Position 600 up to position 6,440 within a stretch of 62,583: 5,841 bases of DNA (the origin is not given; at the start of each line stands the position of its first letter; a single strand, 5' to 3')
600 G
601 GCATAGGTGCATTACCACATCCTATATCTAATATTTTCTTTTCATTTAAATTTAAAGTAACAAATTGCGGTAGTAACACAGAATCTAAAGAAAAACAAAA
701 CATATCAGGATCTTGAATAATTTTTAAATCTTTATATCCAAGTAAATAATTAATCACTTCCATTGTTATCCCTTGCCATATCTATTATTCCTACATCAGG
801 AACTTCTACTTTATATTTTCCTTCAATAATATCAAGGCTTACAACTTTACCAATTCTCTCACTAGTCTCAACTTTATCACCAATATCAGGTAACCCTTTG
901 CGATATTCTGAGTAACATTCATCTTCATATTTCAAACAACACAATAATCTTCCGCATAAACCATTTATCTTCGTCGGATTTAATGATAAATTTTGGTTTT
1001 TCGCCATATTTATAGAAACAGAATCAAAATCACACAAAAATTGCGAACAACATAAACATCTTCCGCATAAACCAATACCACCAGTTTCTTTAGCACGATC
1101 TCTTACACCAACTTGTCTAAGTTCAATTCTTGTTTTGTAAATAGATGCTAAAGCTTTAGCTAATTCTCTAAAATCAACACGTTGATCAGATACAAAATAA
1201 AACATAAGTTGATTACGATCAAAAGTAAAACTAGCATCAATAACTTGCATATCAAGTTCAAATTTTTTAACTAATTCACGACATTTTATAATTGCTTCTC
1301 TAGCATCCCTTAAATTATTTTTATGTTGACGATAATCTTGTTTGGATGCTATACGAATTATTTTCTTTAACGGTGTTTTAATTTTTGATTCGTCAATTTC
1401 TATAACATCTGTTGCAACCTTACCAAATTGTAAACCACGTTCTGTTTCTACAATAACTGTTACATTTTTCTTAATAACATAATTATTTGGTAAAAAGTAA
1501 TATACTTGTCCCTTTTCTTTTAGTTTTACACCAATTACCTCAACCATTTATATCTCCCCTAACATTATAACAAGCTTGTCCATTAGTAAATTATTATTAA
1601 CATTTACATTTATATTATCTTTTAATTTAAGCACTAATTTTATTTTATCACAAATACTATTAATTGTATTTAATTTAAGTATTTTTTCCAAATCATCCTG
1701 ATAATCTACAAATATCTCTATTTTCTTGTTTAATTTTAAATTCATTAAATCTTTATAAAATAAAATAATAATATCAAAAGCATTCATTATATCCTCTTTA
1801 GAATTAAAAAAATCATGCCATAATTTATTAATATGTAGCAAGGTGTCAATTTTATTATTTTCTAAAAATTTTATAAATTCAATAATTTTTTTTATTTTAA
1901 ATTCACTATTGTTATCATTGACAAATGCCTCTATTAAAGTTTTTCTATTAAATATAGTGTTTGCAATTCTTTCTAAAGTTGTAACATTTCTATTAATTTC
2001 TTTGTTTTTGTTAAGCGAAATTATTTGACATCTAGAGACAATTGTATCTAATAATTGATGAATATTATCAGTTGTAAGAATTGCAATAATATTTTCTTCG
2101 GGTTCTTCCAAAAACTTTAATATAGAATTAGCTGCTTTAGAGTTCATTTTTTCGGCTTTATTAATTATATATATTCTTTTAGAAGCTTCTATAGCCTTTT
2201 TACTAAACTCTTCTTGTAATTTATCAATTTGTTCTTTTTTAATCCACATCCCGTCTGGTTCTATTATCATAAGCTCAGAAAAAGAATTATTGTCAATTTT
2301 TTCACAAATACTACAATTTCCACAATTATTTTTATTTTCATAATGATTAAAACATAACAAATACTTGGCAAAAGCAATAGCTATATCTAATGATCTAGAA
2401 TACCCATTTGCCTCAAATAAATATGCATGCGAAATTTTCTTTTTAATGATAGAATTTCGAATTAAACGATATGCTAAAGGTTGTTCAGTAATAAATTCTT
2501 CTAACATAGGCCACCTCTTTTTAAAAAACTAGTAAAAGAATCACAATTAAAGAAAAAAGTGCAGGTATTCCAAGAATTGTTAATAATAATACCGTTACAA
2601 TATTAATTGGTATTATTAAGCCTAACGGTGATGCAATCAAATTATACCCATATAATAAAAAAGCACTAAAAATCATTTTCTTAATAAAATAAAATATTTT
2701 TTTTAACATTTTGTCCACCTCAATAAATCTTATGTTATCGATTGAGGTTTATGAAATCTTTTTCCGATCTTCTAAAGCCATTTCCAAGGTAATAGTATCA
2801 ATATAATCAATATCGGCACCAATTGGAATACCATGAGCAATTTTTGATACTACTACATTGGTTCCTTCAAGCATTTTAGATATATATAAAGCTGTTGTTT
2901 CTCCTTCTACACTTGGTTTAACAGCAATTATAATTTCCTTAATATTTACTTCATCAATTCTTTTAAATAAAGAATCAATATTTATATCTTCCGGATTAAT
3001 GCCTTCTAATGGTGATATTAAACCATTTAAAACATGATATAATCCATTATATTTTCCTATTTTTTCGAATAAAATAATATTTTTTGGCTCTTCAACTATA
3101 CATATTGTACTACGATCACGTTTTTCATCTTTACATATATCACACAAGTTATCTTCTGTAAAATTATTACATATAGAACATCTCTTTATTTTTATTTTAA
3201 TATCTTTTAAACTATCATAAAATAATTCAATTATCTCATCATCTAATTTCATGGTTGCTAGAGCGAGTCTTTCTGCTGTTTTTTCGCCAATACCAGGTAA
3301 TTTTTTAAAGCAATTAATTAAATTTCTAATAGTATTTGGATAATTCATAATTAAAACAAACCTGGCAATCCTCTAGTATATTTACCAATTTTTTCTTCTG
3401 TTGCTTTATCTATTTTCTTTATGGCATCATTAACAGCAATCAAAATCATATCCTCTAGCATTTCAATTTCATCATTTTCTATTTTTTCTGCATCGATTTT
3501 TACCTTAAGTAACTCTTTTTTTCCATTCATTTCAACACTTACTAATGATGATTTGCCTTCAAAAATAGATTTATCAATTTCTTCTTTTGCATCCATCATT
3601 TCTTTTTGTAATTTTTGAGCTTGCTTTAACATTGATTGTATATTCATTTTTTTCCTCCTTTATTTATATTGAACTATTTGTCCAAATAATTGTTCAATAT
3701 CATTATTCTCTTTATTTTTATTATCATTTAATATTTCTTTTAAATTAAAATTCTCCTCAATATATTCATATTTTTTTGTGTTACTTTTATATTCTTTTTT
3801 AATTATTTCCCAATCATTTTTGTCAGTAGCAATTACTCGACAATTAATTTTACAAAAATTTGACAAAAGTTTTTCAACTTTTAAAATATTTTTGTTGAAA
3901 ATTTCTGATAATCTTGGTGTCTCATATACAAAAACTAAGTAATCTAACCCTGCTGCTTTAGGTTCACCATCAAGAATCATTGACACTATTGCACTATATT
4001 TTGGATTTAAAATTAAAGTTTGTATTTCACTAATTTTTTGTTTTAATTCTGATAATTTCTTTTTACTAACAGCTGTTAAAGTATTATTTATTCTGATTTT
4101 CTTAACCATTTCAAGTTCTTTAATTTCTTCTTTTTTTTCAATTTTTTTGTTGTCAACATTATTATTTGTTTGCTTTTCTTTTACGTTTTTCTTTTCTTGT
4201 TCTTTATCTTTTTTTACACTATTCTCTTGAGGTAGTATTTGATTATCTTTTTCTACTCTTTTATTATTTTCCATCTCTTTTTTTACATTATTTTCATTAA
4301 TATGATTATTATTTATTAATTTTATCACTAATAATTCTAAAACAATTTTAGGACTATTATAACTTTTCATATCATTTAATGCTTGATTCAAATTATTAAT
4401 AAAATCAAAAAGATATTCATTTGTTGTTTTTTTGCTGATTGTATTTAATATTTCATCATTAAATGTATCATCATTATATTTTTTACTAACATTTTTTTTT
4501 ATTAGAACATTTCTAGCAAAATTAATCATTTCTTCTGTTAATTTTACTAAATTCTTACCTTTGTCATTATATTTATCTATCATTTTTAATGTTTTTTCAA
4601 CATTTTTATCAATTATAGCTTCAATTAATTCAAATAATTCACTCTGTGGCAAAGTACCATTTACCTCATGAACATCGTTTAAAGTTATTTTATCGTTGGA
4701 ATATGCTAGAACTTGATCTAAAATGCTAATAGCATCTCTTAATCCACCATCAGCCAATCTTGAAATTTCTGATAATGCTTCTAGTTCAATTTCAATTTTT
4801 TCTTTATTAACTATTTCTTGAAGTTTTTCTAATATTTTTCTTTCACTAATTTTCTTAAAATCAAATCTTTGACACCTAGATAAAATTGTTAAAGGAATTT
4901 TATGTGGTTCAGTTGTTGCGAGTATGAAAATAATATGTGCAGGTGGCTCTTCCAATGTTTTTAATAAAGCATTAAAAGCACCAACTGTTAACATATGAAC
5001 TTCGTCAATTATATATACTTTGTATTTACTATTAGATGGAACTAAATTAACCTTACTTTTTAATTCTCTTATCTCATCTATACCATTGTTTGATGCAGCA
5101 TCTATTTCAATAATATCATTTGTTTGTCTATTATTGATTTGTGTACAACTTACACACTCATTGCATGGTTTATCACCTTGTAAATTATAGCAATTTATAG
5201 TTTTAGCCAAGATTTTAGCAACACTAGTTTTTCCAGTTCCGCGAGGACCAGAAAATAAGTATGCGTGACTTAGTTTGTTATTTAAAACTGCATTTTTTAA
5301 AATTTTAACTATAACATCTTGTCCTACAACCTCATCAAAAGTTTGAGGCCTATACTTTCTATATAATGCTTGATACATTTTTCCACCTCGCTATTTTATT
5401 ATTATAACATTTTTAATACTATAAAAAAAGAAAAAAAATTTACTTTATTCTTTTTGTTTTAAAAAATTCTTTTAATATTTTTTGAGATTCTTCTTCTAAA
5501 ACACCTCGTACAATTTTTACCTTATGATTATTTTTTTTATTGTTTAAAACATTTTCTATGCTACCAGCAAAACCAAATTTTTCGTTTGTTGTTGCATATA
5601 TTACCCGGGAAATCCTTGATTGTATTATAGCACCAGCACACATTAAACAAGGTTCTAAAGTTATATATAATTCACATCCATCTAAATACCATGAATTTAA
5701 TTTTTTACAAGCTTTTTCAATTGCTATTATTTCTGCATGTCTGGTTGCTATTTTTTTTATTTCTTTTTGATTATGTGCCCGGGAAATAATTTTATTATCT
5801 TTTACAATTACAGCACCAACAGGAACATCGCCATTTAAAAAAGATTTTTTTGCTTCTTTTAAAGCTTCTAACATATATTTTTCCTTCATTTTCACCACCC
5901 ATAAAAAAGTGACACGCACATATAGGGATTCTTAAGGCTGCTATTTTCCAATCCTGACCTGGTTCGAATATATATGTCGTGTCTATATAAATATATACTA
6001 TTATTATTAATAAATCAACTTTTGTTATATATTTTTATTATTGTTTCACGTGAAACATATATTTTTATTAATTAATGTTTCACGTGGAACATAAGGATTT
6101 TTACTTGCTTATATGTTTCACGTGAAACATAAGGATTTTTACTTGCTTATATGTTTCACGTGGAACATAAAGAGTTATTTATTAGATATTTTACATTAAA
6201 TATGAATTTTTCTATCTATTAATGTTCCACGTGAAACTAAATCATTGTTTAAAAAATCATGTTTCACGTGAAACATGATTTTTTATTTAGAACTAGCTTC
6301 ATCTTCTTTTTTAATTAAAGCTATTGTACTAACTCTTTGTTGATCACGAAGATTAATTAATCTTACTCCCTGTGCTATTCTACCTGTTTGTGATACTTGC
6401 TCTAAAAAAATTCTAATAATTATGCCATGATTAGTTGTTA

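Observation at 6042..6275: Six parS centromere sites packed into 234 bp between gyrA and ffs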

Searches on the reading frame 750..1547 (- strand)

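Call 5: search_protein_families(library=pfam, proteins=[window:750-1547:-])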
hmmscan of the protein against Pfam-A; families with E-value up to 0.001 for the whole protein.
window:750-1547:- (265 aa): 1 family
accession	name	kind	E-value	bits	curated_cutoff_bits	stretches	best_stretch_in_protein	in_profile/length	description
PF04468.17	PSP1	-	5.3e-30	104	27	1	61-146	1-86/86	PSP1 C-terminal conserved region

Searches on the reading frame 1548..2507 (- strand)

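Call 5: search_protein_families(library=pfam, proteins=[window:1548-2507:-])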
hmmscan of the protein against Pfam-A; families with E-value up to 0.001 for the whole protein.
window:1548-2507:- (319 aa): 1 family
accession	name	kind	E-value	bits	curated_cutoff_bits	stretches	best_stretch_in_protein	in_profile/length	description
PF13177.12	DNA_pol3_delta2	-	2.8e-52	177.4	27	1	9-167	2-159/161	DNA polymerase III, delta subunit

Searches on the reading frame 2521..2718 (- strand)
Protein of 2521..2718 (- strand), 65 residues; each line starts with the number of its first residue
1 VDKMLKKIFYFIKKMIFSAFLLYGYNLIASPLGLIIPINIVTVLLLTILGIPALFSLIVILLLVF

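Call 32: search_protein_families(library=pfam, proteins=[window:2521-2718:-], max_evalue=0.000001)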
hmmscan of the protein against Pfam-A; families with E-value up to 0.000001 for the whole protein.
window:2521-2718:- (65 aa): 1 family
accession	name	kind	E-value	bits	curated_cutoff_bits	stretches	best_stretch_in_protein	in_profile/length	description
PF07441.16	BofA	-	1.6e-10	41.5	26.1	1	3-61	15-73/75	SigmaK-factor processing regulatory protein BofA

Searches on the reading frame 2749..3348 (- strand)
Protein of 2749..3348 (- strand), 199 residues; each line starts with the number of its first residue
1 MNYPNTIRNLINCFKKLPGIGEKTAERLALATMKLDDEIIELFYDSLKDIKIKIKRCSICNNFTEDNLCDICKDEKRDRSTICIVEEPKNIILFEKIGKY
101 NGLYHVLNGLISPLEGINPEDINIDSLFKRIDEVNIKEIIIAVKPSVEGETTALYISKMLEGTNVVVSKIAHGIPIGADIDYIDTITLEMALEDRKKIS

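Call 5: search_protein_families(library=pfam, proteins=[window:2749-3348:-])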
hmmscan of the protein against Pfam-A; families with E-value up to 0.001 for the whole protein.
window:2749-3348:- (199 aa): 5 families
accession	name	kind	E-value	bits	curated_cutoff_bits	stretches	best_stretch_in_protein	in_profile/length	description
PF13662.12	Toprim_4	-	3.2e-24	85.4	25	1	80-171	1-85/85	Toprim domain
PF21176.3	RecR_HhH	-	1.3e-09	38.1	27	1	7-48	1-42/45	RecR, helix-hairpin-helix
PF21175.2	RecR_C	-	2.2e-09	37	22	1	173-196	1-24/24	RecR, C-terminal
PF01751.28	Toprim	-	7.2e-09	36.1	23.1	1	81-163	1-89/96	Toprim domain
PF02132.21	RecR_ZnF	-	1.2e-07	31.7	22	1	54-74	1-21/21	RecR, Cys4-zinc finger domain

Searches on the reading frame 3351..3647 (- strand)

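Call 5: search_protein_families(library=pfam, proteins=[window:3351-3647:-])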
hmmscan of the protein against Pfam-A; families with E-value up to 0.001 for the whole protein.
window:3351-3647:- (98 aa): 1 family
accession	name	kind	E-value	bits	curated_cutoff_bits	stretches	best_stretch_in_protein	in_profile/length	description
PF02575.21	YbaB_DNA_bd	-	1.8e-25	89.4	25.5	1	7-94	1-90/91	YbaB/EbfC DNA-binding family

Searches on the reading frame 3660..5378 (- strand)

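Call 5: search_protein_families(library=pfam, proteins=[window:3660-5378:-])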
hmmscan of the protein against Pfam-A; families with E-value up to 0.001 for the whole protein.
window:3660-5378:- (572 aa): 11 families
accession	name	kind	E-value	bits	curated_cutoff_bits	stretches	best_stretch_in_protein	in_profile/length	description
PF13177.12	DNA_pol3_delta2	-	9.2e-49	166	27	1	20-177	2-160/161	DNA polymerase III, delta subunit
PF22608.2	DNAX_ATPase_lid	-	4.2e-14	52.5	27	1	182-228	2-48/49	DNA polymerase III clamp loader subunit, ATPase lid domain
PF00004.35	AAA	-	1.7e-13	51.6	21.2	1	41-172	2-126/131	ATPase family associated with various cellular activities (AAA)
PF12169.13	DNA_pol3_gamma3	-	2e-11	44.3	24.4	1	231-358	1-131/143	DNA polymerase III subunits gamma and tau domain III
PF05496.18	RuvB_N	-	1.7e-06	28.3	27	1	10-67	2-63/159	Holliday junction DNA helicase RuvB P-loop domain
PF13245.12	AAA_19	-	2.7e-05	24.8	25.1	1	37-152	11-123/134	AAA domain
PF13401.12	AAA_22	-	2.9e-05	24.8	27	1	41-154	9-121/130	AAA domain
PF07728.20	AAA_5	-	0.0001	22.7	22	1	41-146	3-94/139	AAA domain (dynein-related subfamily)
PF13604.12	AAA_30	-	0.00044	20.5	27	0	40-152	21-122/191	AAA domain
PF21960.2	RCF1-5-like_lid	-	0.00054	20.3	27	1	185-220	2-38/43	RCF1/5-like, AAA+ ATPase lid domain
PF00910.28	RNA_helicase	-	0.00099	20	21.5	0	41-63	2-24/105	RNA helicase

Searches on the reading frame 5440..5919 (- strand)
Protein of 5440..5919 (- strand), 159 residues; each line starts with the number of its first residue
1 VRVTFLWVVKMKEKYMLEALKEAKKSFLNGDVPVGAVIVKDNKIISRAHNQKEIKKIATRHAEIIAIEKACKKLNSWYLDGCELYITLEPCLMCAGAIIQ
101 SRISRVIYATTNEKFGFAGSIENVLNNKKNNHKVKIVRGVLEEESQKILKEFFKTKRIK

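Call 5: search_protein_families(library=pfam, proteins=[window:5440-5919:-])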
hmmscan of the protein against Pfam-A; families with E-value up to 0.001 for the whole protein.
window:5440-5919:- (159 aa): 3 families
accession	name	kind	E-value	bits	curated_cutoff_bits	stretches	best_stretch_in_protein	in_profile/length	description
PF14437.12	MafB19-deam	-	2.9e-45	154.1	27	1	12-157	3-142/142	MafB19-like deaminase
PF00383.29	dCMP_cyt_deam_1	-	2.1e-31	108.3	25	1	11-109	3-101/102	Cytidine and deoxycytidylate deaminase zinc-binding region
PF14439.12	Bd3614-deam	-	2.3e-05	24.8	38.5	1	35-109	11-89/113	Bd3614-like deaminase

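Call 47: find_related_loci(query=window:5440-5919:-, collection=metagenome_contigs, flank=6000)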
Query window:5440-5919:- (159 aa) in metagenome_contigs; peptide patterns used: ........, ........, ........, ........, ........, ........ (x = any residue, [..] = any of these).
600 stretches matched a pattern (row limit reached: there are more); 469 encode a relative of the query (tblastn E <= 1e-3); the best 80 are kept; 80 distinct loci.
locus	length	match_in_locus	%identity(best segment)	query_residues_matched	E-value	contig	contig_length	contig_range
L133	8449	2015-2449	59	12-157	9e-54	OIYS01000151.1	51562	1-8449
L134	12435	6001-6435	59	12-157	7e-54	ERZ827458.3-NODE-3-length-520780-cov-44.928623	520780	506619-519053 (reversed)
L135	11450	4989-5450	56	7-157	6e-54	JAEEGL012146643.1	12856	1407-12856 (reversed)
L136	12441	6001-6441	56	13-159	2e-52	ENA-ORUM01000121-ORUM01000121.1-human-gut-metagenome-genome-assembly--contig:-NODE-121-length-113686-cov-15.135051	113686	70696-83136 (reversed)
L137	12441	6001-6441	56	13-159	2e-52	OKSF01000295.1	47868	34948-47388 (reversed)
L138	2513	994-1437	57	12-159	1e-52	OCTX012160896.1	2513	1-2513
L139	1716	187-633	55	11-159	9e-54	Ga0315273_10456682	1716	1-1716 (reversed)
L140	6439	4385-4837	56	7-157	6e-52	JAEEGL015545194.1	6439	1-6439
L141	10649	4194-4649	51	8-159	7e-52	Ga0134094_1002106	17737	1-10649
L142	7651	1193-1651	55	5-157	6e-52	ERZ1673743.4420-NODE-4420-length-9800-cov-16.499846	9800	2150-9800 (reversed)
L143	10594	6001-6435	54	13-157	1e-51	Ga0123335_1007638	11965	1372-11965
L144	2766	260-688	57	15-157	3e-51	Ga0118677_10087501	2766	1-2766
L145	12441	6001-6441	55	13-159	4e-51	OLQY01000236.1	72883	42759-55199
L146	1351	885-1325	54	11-157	5e-53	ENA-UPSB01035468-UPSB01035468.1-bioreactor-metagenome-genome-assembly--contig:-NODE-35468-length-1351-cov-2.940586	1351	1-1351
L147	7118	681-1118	53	12-157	1e-50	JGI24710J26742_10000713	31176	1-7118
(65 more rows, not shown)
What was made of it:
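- Tried and rejected: Metagenome scan with TadA (call 47).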

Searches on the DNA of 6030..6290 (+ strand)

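Call 68: search_dna_similar(query=window:6030-6290:+, collection=plasmids, mode=distant, max_evalue=0.01, max_rows=20)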
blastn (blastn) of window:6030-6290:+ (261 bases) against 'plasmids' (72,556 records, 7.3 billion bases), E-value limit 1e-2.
Records with a match: 2; places in all: 2; records where one place covers at least 80% of the query: 0.
Best place of each record, by identity: 80-90% 1; 60-80% 1.
By first word of the organism name: Clostridium 1; Aerococcus 1.
By predicted mobility (MOB-suite, as given by PLSDB): non-mobilizable 2.
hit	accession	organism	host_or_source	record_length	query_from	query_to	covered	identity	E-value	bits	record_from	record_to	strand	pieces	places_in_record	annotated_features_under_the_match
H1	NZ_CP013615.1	Clostridium perfringens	canine,Pure culture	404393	13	139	49%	71.4%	1e-5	57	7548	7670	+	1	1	none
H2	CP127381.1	Aerococcus tenax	Homo sapiens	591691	119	173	21%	80.4%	5e-3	49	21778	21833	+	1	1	none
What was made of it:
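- Tried and rejected: Plasmid BLAST of the array (call 68).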

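Call 69: get_annotated_region(hit=H1, flank=5000)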
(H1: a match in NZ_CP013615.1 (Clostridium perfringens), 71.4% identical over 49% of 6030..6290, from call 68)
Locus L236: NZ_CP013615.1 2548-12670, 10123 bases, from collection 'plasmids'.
description: Clostridium perfringens strain JP838 plasmid pJFP838A, complete sequence
organism: Clostridium perfringens (NCBI taxid 1502)
taxonomy: Bacteria; Bacillota; Clostridia; Eubacteriales; Clostridiaceae; Clostridium; Clostridium perfringens
host: -; source: canine,Pure culture; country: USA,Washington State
typing (MOB-suite, as given by PLSDB): non-mobilizable
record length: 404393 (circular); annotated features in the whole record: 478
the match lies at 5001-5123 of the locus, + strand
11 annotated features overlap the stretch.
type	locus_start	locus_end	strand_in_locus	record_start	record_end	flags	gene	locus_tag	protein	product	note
CDS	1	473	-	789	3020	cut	-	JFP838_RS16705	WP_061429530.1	AAA family ATPase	-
CDS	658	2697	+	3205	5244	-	-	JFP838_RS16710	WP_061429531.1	response regulator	-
CDS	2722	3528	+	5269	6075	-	-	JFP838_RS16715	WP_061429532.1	S1 RNA-binding domain-containing protein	-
CDS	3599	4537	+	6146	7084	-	-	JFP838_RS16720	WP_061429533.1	hypothetical protein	-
CDS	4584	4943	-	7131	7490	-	-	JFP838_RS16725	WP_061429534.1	hypothetical protein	-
CDS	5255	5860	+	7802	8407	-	tmk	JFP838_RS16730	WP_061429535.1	dTMP kinase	GO:0015949 - nucleobase-containing small molecule interconversion [Evidence IEA]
CDS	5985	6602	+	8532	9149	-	-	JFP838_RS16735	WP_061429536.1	helix-turn-helix transcriptional regulator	-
CDS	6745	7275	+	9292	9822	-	-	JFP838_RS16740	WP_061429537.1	metal-dependent hydrolase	-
CDS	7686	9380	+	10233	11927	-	recJ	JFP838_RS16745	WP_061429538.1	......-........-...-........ exonuclease RecJ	GO:0006310 - DNA recombination [Evidence IEA]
CDS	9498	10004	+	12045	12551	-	-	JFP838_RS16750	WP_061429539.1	hypothetical protein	-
CDS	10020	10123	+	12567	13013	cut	-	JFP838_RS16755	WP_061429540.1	hypothetical protein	-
